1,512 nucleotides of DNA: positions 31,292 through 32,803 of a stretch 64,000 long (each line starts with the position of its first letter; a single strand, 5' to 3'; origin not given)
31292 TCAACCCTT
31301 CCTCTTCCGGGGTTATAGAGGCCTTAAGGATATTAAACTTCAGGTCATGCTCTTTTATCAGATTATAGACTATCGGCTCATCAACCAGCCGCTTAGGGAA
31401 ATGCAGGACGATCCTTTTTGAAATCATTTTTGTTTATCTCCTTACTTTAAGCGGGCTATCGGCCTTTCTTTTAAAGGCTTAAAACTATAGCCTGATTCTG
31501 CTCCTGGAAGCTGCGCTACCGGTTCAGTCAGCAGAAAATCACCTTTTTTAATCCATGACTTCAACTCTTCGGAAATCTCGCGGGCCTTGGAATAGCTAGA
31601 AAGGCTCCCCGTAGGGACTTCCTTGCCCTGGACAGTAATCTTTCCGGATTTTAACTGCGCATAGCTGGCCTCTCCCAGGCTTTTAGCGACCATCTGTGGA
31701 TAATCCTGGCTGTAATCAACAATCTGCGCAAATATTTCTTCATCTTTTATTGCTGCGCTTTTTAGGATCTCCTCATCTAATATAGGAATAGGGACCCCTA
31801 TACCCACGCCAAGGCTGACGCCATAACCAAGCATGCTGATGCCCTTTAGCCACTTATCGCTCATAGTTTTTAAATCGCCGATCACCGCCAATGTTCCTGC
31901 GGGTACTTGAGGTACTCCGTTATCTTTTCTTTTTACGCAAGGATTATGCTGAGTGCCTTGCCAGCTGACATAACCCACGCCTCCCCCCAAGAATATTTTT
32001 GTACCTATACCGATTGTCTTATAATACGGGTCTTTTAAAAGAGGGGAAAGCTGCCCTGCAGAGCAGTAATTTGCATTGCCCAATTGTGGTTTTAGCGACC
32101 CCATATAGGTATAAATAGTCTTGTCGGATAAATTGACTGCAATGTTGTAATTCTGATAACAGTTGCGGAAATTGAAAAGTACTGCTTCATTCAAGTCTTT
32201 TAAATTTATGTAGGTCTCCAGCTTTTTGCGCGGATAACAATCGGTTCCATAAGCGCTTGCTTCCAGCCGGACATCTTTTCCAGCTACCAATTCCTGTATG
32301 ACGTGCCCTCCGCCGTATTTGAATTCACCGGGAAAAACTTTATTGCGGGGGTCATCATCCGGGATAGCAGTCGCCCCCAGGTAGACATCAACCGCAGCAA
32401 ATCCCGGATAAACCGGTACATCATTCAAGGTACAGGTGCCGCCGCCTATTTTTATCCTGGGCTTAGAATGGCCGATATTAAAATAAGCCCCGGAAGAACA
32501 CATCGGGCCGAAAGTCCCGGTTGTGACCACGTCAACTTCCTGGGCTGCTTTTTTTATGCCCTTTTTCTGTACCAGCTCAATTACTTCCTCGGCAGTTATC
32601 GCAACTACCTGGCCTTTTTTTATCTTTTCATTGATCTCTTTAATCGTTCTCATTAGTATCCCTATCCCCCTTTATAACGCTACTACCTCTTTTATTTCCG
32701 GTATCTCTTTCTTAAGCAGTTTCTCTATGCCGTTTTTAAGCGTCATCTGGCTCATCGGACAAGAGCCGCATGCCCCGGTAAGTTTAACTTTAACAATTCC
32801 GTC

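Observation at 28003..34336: Rrf2-controlled sulfur block linking methanogen-type homocysteine synthesis with LarE-like, NifS and PurM-like genes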

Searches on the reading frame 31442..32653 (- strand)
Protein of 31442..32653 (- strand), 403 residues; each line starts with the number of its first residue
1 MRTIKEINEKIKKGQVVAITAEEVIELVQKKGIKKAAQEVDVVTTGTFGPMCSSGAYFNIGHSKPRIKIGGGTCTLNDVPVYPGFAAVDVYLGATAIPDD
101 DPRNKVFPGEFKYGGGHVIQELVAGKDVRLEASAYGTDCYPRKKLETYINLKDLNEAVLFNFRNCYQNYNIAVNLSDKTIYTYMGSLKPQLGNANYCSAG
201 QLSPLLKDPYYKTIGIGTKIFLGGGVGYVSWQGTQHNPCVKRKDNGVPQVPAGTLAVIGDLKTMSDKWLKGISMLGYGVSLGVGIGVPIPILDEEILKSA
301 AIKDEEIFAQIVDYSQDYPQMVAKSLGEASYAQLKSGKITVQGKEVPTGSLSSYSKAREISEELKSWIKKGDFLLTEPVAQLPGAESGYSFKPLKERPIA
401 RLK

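Call 3: search_protein_families(library=pfam, proteins=[window:31442-32653:-])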
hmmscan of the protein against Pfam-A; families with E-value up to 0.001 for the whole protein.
window:31442-32653:- (403 aa): 1 family
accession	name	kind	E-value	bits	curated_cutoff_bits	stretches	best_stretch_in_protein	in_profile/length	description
PF01837.22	HcyBio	-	5.6e-155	515.9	26.2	1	17-375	2-349/349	Homocysteine biosynthesis enzyme, sulfur-incorporation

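Call 4: search_protein_families(library=ncbifam, proteins=[window:31442-32653:-])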
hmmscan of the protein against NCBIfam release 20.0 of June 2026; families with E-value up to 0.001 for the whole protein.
window:31442-32653:- (403 aa): 1 family
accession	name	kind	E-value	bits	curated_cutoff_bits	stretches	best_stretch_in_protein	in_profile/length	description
TIGR03287.1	methan_mark_16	hypoth_equivalog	2.3e-33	115.2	363.95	1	19-317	2-278/391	methanogenesis marker 16 metalloprotein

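Call 13: find_encoding_contigs(protein=window:31442-32653:-, flank=10000, max_places=6)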
Protein window:31442-32653:- (403 aa): 3 contigs read that carry it; 3 places shown.
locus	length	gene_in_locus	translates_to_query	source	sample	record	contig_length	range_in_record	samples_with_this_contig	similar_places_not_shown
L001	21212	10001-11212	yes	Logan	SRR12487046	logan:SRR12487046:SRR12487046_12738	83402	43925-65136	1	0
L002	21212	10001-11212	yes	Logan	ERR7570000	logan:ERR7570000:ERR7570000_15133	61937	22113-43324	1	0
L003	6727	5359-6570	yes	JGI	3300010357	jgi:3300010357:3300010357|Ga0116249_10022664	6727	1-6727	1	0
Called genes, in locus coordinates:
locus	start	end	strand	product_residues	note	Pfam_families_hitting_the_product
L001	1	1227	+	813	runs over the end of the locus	PF00989:PAS (faint), PF13188:PAS_8 (faint), PF08447:PAS_3, PF08448:PAS_4 (weak), PF13426:PAS_9 (weak), PF00990:GGDEF, PF13487:HD_5, PF01966:HD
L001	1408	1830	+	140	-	PF02082:Rrf2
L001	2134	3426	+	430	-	PF03063:Prismane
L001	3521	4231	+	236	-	PF00175:NAD_binding_1, PF08030:NAD_binding_6 (faint)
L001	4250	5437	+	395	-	PF00753:Lactamase_B, PF19583:ODP, PF12706:Lactamase_B_2 (weak), PF00258:Flavodoxin_1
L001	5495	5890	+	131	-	PF01880:Desulfoferrodox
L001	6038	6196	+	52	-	PF00301:Rubredoxin, PF21349:RUBY_RBDX (faint)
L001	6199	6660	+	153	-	PF01243:PNPOx_N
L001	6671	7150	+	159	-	PF02915:Rubrerythrin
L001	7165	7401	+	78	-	PF00462:Glutaredoxin, PF13417:GST_N_3 (weak)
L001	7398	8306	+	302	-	PF00890:FAD_binding_2 (weak), PF01134:GIDA (faint), PF01266:DAO (faint), PF01946:Thi4 (faint), PF07992:Pyr_redox_2, PF12831:FAD_oxidored (weak), PF13738:Pyr_redox_3, PF00070:Pyr_redox (weak), +2 more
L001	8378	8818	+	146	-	PF02082:Rrf2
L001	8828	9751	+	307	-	PF00291:PALP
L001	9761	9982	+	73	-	PF01106:NifU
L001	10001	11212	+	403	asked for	PF01837:HcyBio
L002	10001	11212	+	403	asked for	PF01837:HcyBio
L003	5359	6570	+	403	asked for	PF01837:HcyBio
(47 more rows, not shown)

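Call 20: search_solved_structures(query=window:31442-32653:-, max_evalue=0.01)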
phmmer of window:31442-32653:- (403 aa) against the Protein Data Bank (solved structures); distinct sequences matched with E-value up to 0.01: 0.

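Call 21: find_related_loci(query=window:31442-32653:-, collection=genome_contigs, flank=10000)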
Query window:31442-32653:- (403 aa) in genome_contigs; peptide patterns used: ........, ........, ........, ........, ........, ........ (x = any residue, [..] = any of these).
599 stretches matched a pattern (row limit reached: there are more); 434 encode a relative of the query (tblastn E <= 1e-3); the best 80 are kept; 80 distinct loci.
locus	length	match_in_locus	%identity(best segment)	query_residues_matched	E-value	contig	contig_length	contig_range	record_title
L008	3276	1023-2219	86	1-399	0e+0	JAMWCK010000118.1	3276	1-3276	MAG: Candidatus Omnitrophota bacterium isolate QZM4_1.bins.76.Tibet NODE_86041_length_3276_cov_2.805335, whole genome sh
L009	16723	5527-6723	85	1-399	0e+0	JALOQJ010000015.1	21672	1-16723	MAG: Candidatus Omnitrophota bacterium isolate Prado152 scaffold_2603, whole genome shotgun sequence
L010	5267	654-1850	85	1-399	0e+0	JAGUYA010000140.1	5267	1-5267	MAG: Candidatus Omnitrophota bacterium isolate DeMMO4_14 c_000000027193, whole genome shotgun sequence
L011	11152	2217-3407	85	1-397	0e+0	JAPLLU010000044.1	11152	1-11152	MAG: Candidatus Omnitrophota bacterium isolate LacPavin_0920_SED5_MAG_40_17 LacPavin_0920_SED5_scaffold_73507, whole gen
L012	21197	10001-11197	83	1-399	0e+0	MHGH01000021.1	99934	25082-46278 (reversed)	MAG: Omnitrophica WOR_2 bacterium RBG_13_41_10 RBG_13_scaffold_88, whole genome shotgun sequence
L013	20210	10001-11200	82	1-400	0e+0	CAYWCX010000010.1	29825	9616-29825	MAG TPA_asm: uncultured Planctomycetales bacterium isolate SRP098346_co1_343 genome assembly, contig: NODE_1127_length_2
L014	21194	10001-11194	83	1-398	0e+0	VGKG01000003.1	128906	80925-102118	MAG: Candidatus Omnitrophota bacterium isolate M_DeepCast_200m_m2_189 M_DeepCast_200m_m2_189_Ga0194113_10000038, whole g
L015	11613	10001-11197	83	1-399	0e+0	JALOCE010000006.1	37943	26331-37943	MAG: Candidatus Omnitrophota bacterium isolate SO_2017_LW4 bin 43 scaffold_2498_c1_LW137-91_2017, whole genome shotgun s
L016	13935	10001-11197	81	1-399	0e+0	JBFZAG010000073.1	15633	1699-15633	MAG: Candidatus Omnitrophota bacterium isolate PPR_0461 k121_5486419, whole genome shotgun sequence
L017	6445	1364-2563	82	1-400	0e+0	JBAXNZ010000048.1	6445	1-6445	MAG: bacterium isolate ELA492 MAG492_48, whole genome shotgun sequence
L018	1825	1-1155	84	15-399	0e+0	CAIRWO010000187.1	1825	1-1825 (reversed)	MAG: Candidatus Omnitrophica bacterium isolate A4_bin-512 genome assembly, contig: bin-512:187/218, whole genome shotgun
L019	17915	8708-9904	81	1-399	0e+0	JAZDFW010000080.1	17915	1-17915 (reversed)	MAG: Candidatus Omnitrophota bacterium isolate MEGAHIT-group-0.225 k141_18618749, whole genome shotgun sequence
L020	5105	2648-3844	81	1-399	0e+0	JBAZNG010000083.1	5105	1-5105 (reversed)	MAG: Candidatus Omnitrophota bacterium isolate SO_2017_LW4_61 scaffold_32201_c1_LW137-91_2017, whole genome shotgun sequ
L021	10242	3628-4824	81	1-399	0e+0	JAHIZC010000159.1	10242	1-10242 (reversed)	MAG: Candidatus Omnitrophota bacterium isolate Modern_marine.mb.16 Modern_marine.mb.16_k141_1733706, whole genome shotgu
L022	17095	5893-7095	82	1-401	0e+0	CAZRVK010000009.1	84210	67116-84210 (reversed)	MAG TPA_asm: uncultured Planctomycetales bacterium isolate binchicken_co117_54 genome assembly, contig: NODE_494_length_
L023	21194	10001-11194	80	1-398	0e+0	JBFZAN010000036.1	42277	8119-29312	MAG: Candidatus Omnitrophota bacterium isolate PPR_0468 PPR_0468.fa_k121_755698, whole genome shotgun sequence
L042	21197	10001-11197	79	1-399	0e+0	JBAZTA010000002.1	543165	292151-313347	MAG: Candidatus Omnitrophota bacterium isolate SO_2017_GW1_19 NODE_99_length_543165_cov_2.036270_OW334_2017, whole genom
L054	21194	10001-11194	76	2-399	0e+0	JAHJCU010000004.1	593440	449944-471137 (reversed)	MAG: Candidatus Omnitrophota bacterium isolate Modern_marine.mb.319 Modern_marine.mb.319_k141_456503, whole genome shotg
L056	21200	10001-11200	76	2-401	0e+0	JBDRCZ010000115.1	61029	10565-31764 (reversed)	MAG: Candidatus Omnitrophota bacterium isolate MEGAHIT-group-1.222 k141_1527755, whole genome shotgun sequence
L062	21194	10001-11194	78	2-399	0e+0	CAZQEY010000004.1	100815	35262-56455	MAG TPA_asm: uncultured Planctomycetales bacterium isolate binchicken_co178_242 genome assembly, contig: NODE_416_length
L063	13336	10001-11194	76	2-399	0e+0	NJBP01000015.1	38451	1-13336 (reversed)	MAG: Candidatus Aerophobetes bacterium Ae_b3b 676, whole genome shotgun sequence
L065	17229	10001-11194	75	2-399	0e+0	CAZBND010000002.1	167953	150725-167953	MAG TPA_asm: uncultured Planctomycetota bacterium isolate binchicken_co334_194 genome assembly, contig: NODE_66_length_1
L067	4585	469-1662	75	2-399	0e+0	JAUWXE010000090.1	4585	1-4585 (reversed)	MAG: Candidatus Aerophobetes bacterium isolate CSMAG_2676 CSMAG_2676_k127_821508_length_4585_cov_35.9271, whole genome s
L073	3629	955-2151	75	1-399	0e+0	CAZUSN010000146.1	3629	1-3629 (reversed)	MAG TPA_asm: uncultured Dehalococcoidaceae bacterium isolate binchicken_co124_334 genome assembly, contig: NODE_33891_le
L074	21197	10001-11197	74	2-400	0e+0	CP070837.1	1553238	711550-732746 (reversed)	MAG: Candidatus Omnitrophota bacterium isolate bin103 chromosome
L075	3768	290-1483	75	2-399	0e+0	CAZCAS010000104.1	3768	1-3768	MAG TPA_asm: uncultured Dehalococcoidales bacterium isolate binchicken_co294_152 genome assembly, contig: NODE_19278_len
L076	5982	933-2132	75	2-401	0e+0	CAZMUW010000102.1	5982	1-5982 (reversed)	MAG TPA_asm: uncultured Desulfobacteraceae bacterium isolate binchicken_co223_84 genome assembly, contig: NODE_2521_leng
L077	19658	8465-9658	74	2-399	0e+0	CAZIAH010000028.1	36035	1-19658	MAG TPA_asm: uncultured bacterium isolate SRP323688_co1_225 genome assembly, contig: NODE_2130_length_36035_cov_8.392468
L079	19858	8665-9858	74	2-399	0e+0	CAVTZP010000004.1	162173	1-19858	MAG: uncultured delta proteobacterium isolate MFD04408.bin.1.96 genome assembly, contig: contig_25203, whole genome shot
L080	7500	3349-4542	75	2-399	0e+0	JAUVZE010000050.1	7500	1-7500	MAG: Dehalococcoidia bacterium isolate CSMAG_1260 CSMAG_1260_k141_365455_length_7500_cov_15.4786, whole genome shotgun s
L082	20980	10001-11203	73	2-401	0e+0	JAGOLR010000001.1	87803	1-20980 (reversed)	MAG: Candidatus Omnitrophota bacterium isolate Go_SlDig_bin_236 Go_SlDig_564_length_87803_cov_5.676559, whole genome sho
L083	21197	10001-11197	74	2-399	0e+0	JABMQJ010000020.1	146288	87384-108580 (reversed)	MAG: Candidatus Omnitrophota bacterium isolate bin.346 k141_3602834, whole genome shotgun sequence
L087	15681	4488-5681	74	2-399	0e+0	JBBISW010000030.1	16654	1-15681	MAG: Chloroflexota bacterium isolate SLF170214_bin_382 NODE_2863_length_16654_cov_11.618772, whole genome shotgun sequen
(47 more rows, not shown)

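Call 27: search_protein_families(library=pfam, proteins=[L054:13938-14915:+, L054:15895-16311:+, L062:13230-13607:+, L065:11629-12711:+, L076:2671-3411:+, L076:4234-4668:+, L077:11769-12257:+, L079:9965-10381:+, L079:12596-13084:+, L016:11246-11923:+], max_evalue=0.001)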
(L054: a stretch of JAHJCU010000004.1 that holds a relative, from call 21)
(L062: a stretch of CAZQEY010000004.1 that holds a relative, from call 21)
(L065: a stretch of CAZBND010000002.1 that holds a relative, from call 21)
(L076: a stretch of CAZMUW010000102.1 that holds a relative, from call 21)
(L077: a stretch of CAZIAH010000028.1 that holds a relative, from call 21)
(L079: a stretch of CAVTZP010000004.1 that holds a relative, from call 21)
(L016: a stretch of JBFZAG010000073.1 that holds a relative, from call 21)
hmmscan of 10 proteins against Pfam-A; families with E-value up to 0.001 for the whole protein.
L054:13938-14915:+ (326 aa): 3 families
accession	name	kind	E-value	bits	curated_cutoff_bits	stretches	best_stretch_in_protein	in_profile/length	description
PF18297.6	NFACT-R_2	-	3.9e-17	62.7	26.9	1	226-325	1-104/104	NFACT protein RNA binding domain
PF02568.20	ThiI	-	3.9e-10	40.1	20.5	1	4-142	4-142/197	Thiamine biosynthesis protein (ThiI)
PF03054.22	tRNA_Me_trans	-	1.1e-07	32.1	20.6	1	5-114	2-127/202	tRNA methyl transferase HUP domain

L054:15895-16311:+ (139 aa): 1 family
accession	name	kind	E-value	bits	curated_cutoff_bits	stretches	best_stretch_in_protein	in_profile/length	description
PF01592.21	NifU_N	-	2.9e-51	173.3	22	1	9-128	2-124/127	NifU-like N terminal domain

L062:13230-13607:+ (126 aa): 1 family
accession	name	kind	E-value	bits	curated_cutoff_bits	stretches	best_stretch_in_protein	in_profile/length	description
PF01592.21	NifU_N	-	2.1e-51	173.8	22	1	4-125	2-126/127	NifU-like N terminal domain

L065:11629-12711:+ (361 aa): 2 families
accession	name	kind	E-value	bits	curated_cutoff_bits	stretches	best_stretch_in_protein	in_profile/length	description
PF00899.27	ThiF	-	7.4e-75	251.6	28.1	1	30-265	1-237/238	ThiF family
PF01494.25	FAD_binding_3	-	0.00085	19.1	22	0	50-82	2-33/349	FAD binding domain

L076:2671-3411:+ (247 aa): 2 families
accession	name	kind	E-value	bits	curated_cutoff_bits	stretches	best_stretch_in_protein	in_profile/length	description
PF00132.30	Hexapep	-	1.9e-08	34.1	27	1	117-151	1-35/36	Bacterial transferase hexapeptide (six repeats)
PF06426.19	SATase_N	-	5.8e-05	23.8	21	1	3-35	71-103/105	Serine acetyltransferase, N-terminal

L076:4234-4668:+ (145 aa): 1 family
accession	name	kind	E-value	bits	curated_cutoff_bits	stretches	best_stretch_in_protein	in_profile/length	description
PF00266.25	Aminotran_5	-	2.1e-07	30.7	21.5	0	34-122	292-370/371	Aminotransferase class-V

L077:11769-12257:+ (163 aa): 1 family
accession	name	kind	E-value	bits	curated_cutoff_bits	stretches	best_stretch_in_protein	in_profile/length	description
PF00581.25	Rhodanese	-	7e-20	71.8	22.2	1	68-156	5-101/102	Rhodanese-like domain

L079:9965-10381:+ (139 aa): 2 families
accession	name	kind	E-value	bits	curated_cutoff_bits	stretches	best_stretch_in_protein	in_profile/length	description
PF00266.25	Aminotran_5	-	5.3e-38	131.4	21.5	1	4-139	1-138/371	Aminotransferase class-V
PF01212.27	Beta_elim_lyase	-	0.00018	21.4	27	1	47-139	34-120/288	Beta-eliminating lyase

L079:12596-13084:+ (163 aa): 1 family
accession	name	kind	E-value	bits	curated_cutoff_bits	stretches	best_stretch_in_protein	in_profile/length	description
PF03473.23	MOSC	-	2.8e-10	40.7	22.7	1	51-150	9-119/120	MOSC domain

L016:11246-11923:+ (226 aa): 12 families
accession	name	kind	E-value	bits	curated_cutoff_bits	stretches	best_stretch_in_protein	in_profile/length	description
PF09383.16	NIL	-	2e-17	63.3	24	1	95-163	1-72/73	NIL domain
PF00037.32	Fer4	-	1.7e-12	47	21.1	2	201-222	2-23/24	4Fe-4S binding domain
PF12837.12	Fer4_6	-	8.8e-11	41.7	25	2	170-191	3-24/24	4Fe-4S binding domain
PF12838.12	Fer4_7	-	2.5e-10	41.1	27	1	175-221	1-52/52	4Fe-4S dicluster domain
PF13187.11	Fer4_9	-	7.5e-10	39.1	27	1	175-222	1-52/52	4Fe-4S dicluster domain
PF12797.12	Fer4_2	-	8.4e-09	35.3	24.5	2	199-219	2-22/22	4Fe-4S binding domain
PF13237.11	Fer4_10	-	5.7e-08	33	25.5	1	169-218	2-53/53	4Fe-4S dicluster domain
PF14697.11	Fer4_21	-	6.5e-08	33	35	1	173-222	5-57/59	4Fe-4S dicluster domain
PF12800.12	Fer4_4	-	1.2e-06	28.7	24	0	174-188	2-16/17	4Fe-4S binding domain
PF13484.11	Fer4_16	-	2.3e-06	28.7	30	0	175-194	1-20/66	4Fe-4S double cluster binding domain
PF13183.11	Fer4_8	-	7.1e-06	26.9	27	0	174-188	3-66/68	4Fe-4S dicluster domain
PF13746.11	Fer4_18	-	2.7e-05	24.8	27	0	203-220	57-74/114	4Fe-4S dicluster domain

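Call 34: find_related_loci(query=A1, collection=metagenome_contigs, flank=8000)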
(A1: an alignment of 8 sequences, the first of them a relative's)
Query A1 (351 aa) in metagenome_contigs; peptide patterns used: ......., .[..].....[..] (x = any residue, [..] = any of these).
600 stretches matched a pattern (row limit reached: there are more); 548 encode a relative of the query (tblastn E <= 1e-3); the best 80 are kept; 80 distinct loci.
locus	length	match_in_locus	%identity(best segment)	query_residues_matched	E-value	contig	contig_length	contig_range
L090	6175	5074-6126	85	1-351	0e+0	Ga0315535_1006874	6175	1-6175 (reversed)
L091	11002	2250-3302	81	1-351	0e+0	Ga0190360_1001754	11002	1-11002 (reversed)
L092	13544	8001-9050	76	1-350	0e+0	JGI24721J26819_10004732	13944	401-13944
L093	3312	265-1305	74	3-350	0e+0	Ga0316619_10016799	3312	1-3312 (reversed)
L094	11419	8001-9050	73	1-350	7e-178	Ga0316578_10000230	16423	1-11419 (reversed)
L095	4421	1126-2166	74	3-350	0e+0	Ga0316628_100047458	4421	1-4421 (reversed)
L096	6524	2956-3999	72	3-351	4e-178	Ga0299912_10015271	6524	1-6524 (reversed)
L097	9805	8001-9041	73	3-350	4e-175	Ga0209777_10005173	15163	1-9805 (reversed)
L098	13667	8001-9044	71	3-351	1e-174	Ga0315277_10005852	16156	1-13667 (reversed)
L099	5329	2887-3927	72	3-350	1e-177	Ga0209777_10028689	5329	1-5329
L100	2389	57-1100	72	3-351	0e+0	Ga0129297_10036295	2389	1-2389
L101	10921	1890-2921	73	5-349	3e-174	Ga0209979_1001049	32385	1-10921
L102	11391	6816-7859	71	3-351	2e-173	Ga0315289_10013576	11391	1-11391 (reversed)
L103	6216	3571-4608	72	3-349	7e-175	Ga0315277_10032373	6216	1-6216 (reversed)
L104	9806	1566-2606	72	3-350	3e-173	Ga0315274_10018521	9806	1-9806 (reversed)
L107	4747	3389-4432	70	3-351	4e-177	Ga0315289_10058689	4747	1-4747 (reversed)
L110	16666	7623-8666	71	3-351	5e-171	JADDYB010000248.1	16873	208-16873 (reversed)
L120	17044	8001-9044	70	3-351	2e-169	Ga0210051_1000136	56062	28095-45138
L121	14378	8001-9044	68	3-351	5e-169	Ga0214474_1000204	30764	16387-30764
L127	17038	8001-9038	71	3-349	3e-168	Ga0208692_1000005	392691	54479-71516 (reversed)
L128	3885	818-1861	69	3-351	2e-174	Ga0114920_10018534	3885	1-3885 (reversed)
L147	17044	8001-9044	69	3-351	4e-166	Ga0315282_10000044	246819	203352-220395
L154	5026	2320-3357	69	3-349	4e-169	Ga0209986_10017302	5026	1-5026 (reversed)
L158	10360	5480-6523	69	3-351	1e-165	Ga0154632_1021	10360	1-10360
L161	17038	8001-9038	66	4-350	3e-165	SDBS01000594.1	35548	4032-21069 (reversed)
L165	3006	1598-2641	67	3-351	3e-174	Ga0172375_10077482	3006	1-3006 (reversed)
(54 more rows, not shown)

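Call 37: search_protein_families(library=pfam, proteins=[L102:2590-3729:+, L102:3744-4970:+, L102:5015-5254:+, L102:2059-2517:+, L102:7896-8306:+, L099:3961-4992:+, L121:9786-10574:+, L121:2013-3200:+, L121:3903-4484:+, L121:4581-5141:+], max_evalue=0.001)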
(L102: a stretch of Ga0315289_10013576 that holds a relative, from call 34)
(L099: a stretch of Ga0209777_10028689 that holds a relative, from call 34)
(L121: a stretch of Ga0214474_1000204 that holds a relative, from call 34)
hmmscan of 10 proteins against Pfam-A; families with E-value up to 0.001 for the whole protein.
L102:2590-3729:+ (380 aa): 5 families
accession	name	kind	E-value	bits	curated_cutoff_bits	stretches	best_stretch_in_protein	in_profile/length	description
PF01053.26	Cys_Met_Meta_PP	-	7.6e-160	532.1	27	1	4-378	1-381/381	Cys/Met metabolism PLP-dependent enzyme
PF00155.27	Aminotran_1_2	-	3.9e-06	26.7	19.7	1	51-176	42-191/361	Aminotransferase class I and II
PF01041.23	DegT_DnrJ_EryC1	-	6.4e-05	22.8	19.8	1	49-223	23-199/360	DegT/DnrJ/EryC1/StrS aminotransferase family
PF06838.17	Met_gamma_lyase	-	0.0001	21.4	24.2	1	105-231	121-258/405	Methionine gamma-lyase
PF00266.25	Aminotran_5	-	0.00024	20.6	21.5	1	73-197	70-202/371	Aminotransferase class-V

L102:3744-4970:+ (409 aa): 2 families
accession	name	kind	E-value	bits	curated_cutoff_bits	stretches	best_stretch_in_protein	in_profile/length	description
PF00291.31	PALP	-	5.1e-70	236.6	35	1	73-374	4-295/295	Pyridoxal-phosphate dependent enzyme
PF05810.19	NinF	-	0.00039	20.7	27.5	1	8-32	1-25/25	NinF protein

L102:5015-5254:+ (80 aa): 1 family
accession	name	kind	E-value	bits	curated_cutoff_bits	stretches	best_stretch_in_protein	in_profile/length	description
PF09383.16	NIL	-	1.5e-14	54.1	24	1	4-70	1-71/73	NIL domain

L102:2059-2517:+ (153 aa): 0 families

L102:7896-8306:+ (137 aa): 2 families
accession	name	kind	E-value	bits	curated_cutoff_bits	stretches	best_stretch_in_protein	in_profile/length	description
PF13380.12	CoA_binding_2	-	4.2e-47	159.8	22.8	1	12-126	1-115/116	CoA binding domain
PF02629.25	CoA_binding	-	6.3e-05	24.1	22.3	1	13-95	5-92/97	CoA binding domain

L099:3961-4992:+ (344 aa): 1 family
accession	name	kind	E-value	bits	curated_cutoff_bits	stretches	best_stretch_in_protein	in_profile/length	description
PF01869.26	BcrAD_BadFG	-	4.5e-43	148.1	31.5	1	29-333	2-271/271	BadF/BadG/BcrA/BcrD ATPase family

L121:9786-10574:+ (263 aa): 1 family
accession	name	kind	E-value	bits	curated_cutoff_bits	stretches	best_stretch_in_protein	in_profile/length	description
PF02634.21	FdhD-NarQ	-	9e-84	281.3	27.2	1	26-259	1-236/237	FdhD/NarQ family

L121:2013-3200:+ (396 aa): 2 families
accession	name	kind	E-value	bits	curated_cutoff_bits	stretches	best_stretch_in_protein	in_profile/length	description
PF02687.27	FtsX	-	3.2e-21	76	25.5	1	275-387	3-118/120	FtsX-like permease C-terminal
PF12704.14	MacB_PCD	-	8.5e-20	72.4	27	1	21-218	4-181/207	MacB-like periplasmic core domain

L121:3903-4484:+ (194 aa): 0 families

L121:4581-5141:+ (187 aa): 1 family
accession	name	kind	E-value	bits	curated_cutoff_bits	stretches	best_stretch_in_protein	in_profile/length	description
PF10080.14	FtrD-like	-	2.3e-14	53.8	26.3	1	85-174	7-94/101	Membrane iron-sulfur containing protein FtrD-like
